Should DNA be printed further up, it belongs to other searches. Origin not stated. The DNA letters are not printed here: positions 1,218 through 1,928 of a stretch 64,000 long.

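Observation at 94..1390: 140-nt structured repeat flanking a frameshifted oxidoreductase gene, with compensatory hairpin variation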

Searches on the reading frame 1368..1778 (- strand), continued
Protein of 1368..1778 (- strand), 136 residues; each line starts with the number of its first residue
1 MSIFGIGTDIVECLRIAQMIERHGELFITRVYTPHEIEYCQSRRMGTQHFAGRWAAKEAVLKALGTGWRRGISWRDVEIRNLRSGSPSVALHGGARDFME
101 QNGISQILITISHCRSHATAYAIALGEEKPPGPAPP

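Call 73: find_encoding_contigs(protein=P0002, flank=10000, max_places=1)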
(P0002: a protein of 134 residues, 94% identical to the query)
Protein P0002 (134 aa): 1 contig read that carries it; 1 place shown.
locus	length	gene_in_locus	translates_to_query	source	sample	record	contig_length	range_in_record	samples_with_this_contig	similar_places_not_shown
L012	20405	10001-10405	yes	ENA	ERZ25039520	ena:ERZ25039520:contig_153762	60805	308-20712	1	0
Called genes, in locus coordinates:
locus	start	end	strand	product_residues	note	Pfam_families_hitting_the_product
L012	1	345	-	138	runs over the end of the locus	-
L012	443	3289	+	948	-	PF02913:FAD-oxidase_C, PF13183:Fer4_8, PF13534:Fer4_17, PF02597:ThiS (weak)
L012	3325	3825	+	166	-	-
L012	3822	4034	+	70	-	PF02391:MoaE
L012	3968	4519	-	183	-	-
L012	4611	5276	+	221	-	PF04055:Radical_SAM, PF06463:Mob_synth_C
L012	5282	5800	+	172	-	PF00266:Aminotran_5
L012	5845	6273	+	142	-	PF00266:Aminotran_5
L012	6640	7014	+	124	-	PF03692:CxxCxxCC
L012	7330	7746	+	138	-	PF18291:HU-HIG (weak), PF00216:Bac_DNA_binding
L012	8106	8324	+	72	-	-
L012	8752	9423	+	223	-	PF00579:tRNA-synt_1b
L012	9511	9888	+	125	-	-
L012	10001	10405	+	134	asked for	PF01648:ACPS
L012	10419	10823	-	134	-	PF13368:Toprim_C_rpt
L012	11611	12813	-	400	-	PF01751:Toprim (weak), PF01131:Topoisom_bac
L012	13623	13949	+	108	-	-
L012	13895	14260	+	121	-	-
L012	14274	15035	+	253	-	-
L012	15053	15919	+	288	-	-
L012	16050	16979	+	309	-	PF08557:Lipid_DES (weak), PF00487:FA_desaturase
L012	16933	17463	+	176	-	PF00487:FA_desaturase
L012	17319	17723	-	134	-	PF05685:Uma2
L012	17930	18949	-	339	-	PF00108:Thiolase_N, PF08545:ACP_syn_III (weak), PF08541:ACP_syn_III_C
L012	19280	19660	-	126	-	-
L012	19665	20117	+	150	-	PF00117:GATase, PF07722:Peptidase_C26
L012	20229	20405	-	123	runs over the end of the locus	PF08241:Methyltransf_11 (weak), PF13649:Methyltransf_25 (weak), PF13847:Methyltransf_31 (weak)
